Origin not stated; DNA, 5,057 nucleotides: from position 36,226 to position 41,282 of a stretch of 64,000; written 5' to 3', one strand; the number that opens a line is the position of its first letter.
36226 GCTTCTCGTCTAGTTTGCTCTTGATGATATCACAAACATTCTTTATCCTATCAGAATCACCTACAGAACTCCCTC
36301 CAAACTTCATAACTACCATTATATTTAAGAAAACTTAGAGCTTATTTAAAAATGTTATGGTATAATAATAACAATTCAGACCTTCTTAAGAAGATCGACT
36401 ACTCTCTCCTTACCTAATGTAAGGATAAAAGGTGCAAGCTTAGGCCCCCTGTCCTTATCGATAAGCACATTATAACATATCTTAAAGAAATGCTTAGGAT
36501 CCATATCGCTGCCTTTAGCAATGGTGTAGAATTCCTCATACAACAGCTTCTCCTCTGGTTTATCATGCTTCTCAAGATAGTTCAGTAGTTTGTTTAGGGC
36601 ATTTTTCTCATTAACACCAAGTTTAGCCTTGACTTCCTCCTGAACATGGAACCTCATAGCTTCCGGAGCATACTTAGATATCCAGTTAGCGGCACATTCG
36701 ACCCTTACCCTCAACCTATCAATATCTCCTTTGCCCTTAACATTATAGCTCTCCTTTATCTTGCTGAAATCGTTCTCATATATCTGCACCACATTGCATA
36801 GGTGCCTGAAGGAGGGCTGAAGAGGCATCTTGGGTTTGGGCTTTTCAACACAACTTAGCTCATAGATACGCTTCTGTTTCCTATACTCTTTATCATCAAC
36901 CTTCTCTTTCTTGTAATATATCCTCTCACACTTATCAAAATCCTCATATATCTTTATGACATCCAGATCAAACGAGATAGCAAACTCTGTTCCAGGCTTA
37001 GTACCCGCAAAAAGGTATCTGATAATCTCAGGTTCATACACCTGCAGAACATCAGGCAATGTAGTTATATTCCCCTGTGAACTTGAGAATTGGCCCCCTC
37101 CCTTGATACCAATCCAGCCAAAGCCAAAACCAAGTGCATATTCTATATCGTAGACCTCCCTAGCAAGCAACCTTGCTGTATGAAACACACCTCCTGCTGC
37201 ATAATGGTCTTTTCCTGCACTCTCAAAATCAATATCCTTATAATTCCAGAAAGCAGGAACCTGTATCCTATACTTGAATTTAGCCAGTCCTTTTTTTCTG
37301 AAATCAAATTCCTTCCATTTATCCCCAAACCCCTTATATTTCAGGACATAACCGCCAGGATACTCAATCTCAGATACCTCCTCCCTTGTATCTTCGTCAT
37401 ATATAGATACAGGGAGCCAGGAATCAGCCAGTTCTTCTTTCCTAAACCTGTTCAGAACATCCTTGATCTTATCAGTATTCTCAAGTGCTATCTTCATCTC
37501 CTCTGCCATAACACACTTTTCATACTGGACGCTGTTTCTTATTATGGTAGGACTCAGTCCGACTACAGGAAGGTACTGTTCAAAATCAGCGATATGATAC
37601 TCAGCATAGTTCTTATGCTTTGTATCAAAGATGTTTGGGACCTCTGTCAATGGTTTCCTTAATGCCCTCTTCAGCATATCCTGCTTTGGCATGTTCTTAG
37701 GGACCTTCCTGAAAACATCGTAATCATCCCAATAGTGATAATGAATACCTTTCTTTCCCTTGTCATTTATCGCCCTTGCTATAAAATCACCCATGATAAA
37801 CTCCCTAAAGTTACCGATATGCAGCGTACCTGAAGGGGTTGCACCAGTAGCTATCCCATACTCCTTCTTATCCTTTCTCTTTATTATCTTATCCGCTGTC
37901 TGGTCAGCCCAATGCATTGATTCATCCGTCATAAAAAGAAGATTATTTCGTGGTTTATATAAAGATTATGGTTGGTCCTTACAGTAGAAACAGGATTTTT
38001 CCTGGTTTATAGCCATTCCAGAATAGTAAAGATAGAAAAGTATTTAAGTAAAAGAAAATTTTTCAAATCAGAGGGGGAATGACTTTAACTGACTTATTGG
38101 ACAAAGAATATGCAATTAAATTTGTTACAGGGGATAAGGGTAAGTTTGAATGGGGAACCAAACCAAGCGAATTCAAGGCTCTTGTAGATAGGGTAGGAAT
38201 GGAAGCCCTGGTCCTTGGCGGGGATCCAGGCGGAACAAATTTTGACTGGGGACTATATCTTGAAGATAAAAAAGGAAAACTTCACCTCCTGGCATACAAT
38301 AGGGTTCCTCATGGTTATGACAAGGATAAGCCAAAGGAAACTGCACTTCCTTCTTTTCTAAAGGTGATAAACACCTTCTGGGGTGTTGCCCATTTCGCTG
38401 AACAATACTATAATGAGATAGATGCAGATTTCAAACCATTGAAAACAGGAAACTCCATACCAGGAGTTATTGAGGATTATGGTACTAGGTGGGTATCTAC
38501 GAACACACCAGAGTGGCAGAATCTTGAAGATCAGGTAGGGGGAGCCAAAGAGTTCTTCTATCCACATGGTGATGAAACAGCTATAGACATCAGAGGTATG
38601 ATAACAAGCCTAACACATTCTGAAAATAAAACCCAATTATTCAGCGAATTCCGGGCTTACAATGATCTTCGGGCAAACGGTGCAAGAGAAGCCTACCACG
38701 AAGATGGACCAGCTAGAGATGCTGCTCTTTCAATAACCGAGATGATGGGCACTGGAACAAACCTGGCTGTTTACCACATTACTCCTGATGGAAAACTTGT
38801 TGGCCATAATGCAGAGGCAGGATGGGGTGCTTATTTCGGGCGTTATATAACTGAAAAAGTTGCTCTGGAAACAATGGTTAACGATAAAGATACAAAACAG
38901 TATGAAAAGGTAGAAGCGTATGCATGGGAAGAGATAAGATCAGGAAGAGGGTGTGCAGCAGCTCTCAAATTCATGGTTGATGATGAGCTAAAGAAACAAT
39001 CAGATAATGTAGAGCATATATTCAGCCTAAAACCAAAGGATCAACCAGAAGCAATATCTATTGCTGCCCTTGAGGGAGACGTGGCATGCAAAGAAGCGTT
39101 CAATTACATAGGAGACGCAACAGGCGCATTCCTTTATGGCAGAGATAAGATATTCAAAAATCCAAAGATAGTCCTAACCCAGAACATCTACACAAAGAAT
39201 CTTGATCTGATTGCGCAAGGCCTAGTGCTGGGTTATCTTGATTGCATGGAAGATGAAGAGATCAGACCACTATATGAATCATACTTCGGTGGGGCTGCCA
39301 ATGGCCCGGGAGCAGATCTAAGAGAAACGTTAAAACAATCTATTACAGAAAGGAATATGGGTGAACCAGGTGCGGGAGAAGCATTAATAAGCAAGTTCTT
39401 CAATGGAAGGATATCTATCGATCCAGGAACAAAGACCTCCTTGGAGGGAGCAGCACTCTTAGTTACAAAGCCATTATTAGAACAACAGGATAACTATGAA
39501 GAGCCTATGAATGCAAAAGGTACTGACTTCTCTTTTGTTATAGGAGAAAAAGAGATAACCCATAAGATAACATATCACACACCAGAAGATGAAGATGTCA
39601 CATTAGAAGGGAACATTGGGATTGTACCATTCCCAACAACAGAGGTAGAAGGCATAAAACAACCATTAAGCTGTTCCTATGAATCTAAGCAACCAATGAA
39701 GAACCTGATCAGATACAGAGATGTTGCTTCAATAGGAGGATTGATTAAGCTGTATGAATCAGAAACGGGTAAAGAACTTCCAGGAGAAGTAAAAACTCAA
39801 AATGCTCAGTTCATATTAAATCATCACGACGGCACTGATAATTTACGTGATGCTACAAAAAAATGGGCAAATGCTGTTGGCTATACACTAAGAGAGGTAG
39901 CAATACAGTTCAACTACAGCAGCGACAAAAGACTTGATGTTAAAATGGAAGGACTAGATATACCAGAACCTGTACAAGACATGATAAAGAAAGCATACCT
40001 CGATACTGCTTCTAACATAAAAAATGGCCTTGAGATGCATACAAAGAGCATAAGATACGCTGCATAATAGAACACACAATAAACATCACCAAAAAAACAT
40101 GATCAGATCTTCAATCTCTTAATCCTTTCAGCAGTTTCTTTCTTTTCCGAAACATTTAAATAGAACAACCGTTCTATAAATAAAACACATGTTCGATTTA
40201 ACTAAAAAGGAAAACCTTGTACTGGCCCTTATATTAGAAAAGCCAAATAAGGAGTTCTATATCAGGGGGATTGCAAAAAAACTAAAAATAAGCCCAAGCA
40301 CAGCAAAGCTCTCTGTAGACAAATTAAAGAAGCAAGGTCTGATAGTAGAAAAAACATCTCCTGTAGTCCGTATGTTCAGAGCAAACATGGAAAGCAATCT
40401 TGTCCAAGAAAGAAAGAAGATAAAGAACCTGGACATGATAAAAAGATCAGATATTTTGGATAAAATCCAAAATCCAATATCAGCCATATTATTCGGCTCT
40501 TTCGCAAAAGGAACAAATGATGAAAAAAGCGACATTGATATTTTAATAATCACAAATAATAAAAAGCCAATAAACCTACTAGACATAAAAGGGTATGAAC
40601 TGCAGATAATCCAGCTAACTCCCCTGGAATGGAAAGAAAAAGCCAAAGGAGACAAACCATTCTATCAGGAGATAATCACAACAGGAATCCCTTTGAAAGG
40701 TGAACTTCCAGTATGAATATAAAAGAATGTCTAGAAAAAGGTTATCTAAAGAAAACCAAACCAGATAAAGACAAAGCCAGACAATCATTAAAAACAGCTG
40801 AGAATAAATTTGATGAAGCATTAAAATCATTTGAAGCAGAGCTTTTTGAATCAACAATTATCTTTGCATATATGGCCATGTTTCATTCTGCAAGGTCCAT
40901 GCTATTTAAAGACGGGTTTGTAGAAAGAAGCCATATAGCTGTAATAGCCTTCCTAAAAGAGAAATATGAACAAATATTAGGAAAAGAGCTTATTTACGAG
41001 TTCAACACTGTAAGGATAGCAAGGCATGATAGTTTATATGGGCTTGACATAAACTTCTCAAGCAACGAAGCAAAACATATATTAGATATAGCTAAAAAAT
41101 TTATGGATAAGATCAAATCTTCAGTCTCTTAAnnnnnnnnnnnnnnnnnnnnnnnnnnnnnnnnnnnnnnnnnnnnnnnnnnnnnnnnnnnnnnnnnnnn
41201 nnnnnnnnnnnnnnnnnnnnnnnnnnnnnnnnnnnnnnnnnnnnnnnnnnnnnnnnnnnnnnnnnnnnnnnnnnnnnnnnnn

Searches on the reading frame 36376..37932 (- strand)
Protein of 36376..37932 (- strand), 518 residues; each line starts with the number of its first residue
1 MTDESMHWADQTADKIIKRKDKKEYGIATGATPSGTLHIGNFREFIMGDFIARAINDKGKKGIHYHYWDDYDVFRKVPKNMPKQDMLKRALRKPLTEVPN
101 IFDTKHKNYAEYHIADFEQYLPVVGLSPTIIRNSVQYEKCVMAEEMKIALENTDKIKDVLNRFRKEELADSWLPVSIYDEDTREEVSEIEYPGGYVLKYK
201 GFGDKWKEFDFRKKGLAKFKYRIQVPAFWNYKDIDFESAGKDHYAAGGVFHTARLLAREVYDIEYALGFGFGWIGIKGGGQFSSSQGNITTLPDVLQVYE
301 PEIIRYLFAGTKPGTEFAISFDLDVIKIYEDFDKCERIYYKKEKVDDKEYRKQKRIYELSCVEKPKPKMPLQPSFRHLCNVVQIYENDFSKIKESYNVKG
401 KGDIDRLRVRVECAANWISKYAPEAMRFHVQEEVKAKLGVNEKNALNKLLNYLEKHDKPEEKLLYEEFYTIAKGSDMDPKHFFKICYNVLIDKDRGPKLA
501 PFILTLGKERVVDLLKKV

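Call 27: find_related_loci(query=window:36376-37932:-, collection=genome_contigs, flank=1000)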
Query window:36376-37932:- (518 aa) in genome_contigs; peptide patterns used: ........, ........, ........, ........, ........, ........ (x = any residue, [..] = any of these).
86 stretches matched a pattern; 70 encode a relative of the query (tblastn E <= 1e-3); 70 distinct loci.
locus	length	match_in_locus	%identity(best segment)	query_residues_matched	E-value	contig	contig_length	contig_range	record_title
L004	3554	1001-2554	64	4-518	0e+0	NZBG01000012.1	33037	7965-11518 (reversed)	MAG: Candidatus Woesearchaeota archaeon isolate ARS1419 MHASMcontig_137902, whole genome shotgun sequence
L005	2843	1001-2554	57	4-518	0e+0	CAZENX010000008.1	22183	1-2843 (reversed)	MAG TPA_asm: uncultured Methanosarcinales archaeon isolate binchicken_co178_239 genome assembly, contig: NODE_3146_lengt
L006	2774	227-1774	58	1-515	0e+0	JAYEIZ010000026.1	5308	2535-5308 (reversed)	MAG: Nanoarchaeota archaeon isolate MAG177 MAG177_26, whole genome shotgun sequence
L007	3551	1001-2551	55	5-518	0e+0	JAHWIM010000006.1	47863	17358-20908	MAG: Candidatus Woesearchaeota archaeon isolate YT1_562 k127_7236935, whole genome shotgun sequence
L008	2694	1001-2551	53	4-518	0e+0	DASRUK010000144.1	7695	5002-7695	MAG TPA_asm: Candidatus Nanoarchaeia archaeon isolate SMAG_U8018 k141_288888, whole genome shotgun sequence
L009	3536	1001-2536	54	6-518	9e-175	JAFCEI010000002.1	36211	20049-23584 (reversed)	Candidatus Woesearchaeota archaeon isolate Meg22_1012_Bin_87 Meg22_1012_Bin_87_scaffold_2659, whole genome shotgun seque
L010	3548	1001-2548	51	6-517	2e-172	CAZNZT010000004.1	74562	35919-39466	MAG TPA_asm: uncultured Methanosarcinales archaeon isolate binchicken_co256_988 genome assembly, contig: NODE_265_length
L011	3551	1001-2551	51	4-518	1e-168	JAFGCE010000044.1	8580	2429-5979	MAG: Candidatus Woesearchaeota archaeon isolate Zod_Metabat.1084 k87_8297901, whole genome shotgun sequence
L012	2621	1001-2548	50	3-518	7e-173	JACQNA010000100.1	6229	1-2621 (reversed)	MAG: Candidatus Woesearchaeota archaeon isolate NC_groundwater_1243_Ag_S-0.1um_52_42 S_p1_S3_coassembly_k141_2347245, wh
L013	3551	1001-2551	51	4-518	5e-165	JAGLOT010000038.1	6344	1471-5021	MAG: Nanoarchaeota archaeon isolate RS_7_50 ROV157_7.bin.50.fa_38, whole genome shotgun sequence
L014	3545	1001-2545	48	4-518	5e-163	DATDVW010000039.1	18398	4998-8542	MAG TPA_asm: Candidatus Nanoarchaeia archaeon isolate SMAG_U8094 k141_886764, whole genome shotgun sequence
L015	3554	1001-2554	50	4-518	8e-162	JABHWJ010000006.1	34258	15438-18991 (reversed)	MAG: Candidatus Woesearchaeota archaeon isolate SI047_bin129 k141_173179, whole genome shotgun sequence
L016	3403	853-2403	49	4-518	1e-163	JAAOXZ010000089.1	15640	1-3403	Candidatus Woesearchaeota archaeon isolate DPANNHV_H2.bin.83 k83_3352003, whole genome shotgun sequence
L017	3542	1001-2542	49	7-516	2e-159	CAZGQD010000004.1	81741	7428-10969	MAG TPA_asm: uncultured Methanosarcinales archaeon isolate binchicken_co141_348 genome assembly, contig: NODE_1053_lengt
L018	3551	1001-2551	49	4-518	6e-159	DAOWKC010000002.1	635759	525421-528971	MAG TPA_asm: Candidatus Woesearchaeota archaeon isolate CSMAG_2085 CSMAG_2085_k141_456089_length_635759_cov_22.4599, who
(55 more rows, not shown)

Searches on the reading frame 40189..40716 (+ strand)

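Call 107: search_protein_families(library=pfam, proteins=[window:40189-40716:+], max_evalue=0.001)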
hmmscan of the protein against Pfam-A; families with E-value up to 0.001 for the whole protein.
window:40189-40716:+ (175 aa): 7 families
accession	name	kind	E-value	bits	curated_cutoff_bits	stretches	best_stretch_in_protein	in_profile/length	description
PF18765.7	Polbeta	-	8.1e-12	45.6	26.9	1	88-169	5-87/93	Polymerase beta, Nucleotidyltransferase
PF01909.29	NTP_transf_2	-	1.7e-11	44.8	21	1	88-148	6-69/93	Nucleotidyltransferase domain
PF12802.13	MarR_2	-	4.9e-05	23.8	27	1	3-58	2-56/61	MarR family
PF22600.2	MTPAP-like_central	-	0.00014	22.4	27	1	73-127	18-70/139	Poly(A) RNA polymerase, mitochondrial-like, central palm domain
PF13730.12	HTH_36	-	0.00019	21.6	25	1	4-52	3-55/55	Helix-turn-helix domain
PF01047.28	MarR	-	0.00023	21.5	24.6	1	4-57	1-52/59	MarR family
PF01325.25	Fe_dep_repress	-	0.00024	21.7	26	1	28-53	28-53/60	Iron dependent repressor, N-terminal DNA binding domain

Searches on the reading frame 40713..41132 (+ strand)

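Call 107: search_protein_families(library=pfam, proteins=[window:40713-41132:+], max_evalue=0.001)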
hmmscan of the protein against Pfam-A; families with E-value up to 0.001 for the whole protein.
window:40713-41132:+ (139 aa): 1 family
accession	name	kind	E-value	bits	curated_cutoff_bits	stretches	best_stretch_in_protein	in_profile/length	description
PF05168.19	HEPN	-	3.6e-14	53.4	22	1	23-135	2-115/117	HEPN domain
